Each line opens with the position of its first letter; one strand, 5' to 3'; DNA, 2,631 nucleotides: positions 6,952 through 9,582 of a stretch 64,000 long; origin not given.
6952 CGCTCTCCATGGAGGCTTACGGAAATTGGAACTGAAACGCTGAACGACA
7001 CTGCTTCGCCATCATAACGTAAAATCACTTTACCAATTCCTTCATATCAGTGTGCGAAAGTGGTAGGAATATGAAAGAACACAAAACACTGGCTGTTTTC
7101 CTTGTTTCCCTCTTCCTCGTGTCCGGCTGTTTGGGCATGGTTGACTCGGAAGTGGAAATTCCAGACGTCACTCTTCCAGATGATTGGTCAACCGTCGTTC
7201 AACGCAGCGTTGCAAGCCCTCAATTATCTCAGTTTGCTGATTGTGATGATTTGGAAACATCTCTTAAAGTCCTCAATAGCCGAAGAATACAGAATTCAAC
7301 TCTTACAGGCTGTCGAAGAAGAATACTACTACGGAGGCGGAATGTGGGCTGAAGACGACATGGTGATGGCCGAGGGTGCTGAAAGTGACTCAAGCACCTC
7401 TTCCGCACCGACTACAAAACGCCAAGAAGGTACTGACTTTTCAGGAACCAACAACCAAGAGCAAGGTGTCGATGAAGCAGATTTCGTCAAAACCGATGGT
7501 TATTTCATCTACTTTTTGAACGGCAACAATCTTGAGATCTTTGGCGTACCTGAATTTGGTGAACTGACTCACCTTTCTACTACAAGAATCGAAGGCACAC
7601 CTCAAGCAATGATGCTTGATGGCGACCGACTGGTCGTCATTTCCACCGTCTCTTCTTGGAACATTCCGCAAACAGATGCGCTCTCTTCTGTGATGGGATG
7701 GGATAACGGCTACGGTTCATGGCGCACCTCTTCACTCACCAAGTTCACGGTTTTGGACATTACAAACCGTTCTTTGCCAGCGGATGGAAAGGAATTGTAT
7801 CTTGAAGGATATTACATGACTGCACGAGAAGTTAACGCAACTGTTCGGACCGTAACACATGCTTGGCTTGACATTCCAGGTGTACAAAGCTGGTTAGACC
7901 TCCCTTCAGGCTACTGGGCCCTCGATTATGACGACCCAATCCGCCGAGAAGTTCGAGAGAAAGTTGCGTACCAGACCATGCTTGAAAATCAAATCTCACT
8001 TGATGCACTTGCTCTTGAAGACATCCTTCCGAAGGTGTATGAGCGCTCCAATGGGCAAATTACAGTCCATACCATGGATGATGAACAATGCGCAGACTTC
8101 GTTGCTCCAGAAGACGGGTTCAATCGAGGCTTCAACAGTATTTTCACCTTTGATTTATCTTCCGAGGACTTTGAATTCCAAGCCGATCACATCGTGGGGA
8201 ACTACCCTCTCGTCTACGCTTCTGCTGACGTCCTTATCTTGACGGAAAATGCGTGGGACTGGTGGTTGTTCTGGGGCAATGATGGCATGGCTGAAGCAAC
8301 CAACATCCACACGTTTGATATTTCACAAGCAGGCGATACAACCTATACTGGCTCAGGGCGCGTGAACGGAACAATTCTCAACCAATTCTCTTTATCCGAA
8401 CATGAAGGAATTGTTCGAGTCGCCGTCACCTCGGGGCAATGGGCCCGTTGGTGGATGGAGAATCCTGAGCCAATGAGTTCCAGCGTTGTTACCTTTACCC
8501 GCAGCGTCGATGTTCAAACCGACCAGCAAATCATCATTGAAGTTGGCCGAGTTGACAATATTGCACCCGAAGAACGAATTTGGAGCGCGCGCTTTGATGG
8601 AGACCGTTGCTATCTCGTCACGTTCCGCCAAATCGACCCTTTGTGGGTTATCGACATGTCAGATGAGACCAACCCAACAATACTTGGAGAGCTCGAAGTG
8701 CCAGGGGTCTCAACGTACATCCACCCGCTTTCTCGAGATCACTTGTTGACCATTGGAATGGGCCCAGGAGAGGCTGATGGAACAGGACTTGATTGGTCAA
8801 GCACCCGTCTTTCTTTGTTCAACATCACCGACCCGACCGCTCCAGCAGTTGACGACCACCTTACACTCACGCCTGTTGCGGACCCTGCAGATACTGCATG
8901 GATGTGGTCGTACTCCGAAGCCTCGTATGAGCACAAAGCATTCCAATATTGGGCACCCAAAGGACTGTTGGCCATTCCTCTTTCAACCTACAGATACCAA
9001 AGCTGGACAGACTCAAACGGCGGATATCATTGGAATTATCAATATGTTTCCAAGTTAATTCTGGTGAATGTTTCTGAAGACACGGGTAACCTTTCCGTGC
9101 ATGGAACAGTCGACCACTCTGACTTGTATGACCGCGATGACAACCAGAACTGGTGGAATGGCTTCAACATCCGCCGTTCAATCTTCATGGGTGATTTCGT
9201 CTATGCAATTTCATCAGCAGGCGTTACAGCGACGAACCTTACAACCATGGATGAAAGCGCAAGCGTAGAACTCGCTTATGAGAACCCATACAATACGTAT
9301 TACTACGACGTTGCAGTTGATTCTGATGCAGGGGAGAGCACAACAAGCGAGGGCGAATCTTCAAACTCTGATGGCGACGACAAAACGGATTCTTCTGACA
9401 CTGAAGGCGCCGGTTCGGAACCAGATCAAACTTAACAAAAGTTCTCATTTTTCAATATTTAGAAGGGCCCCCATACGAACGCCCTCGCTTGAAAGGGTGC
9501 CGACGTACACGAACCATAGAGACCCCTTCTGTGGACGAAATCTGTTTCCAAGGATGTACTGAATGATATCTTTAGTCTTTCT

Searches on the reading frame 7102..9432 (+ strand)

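Call 12: search_protein_families(library=pfam, proteins=[window:7102-9432:+], max_evalue=0.00001)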
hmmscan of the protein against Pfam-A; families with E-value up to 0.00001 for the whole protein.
window:7102-9432:+ (777 aa): 1 family
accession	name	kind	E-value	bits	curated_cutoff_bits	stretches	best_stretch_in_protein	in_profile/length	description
PF09826.15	Beta_propel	-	3.4e-117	392.8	22.4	1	113-716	1-495/495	Beta propeller domain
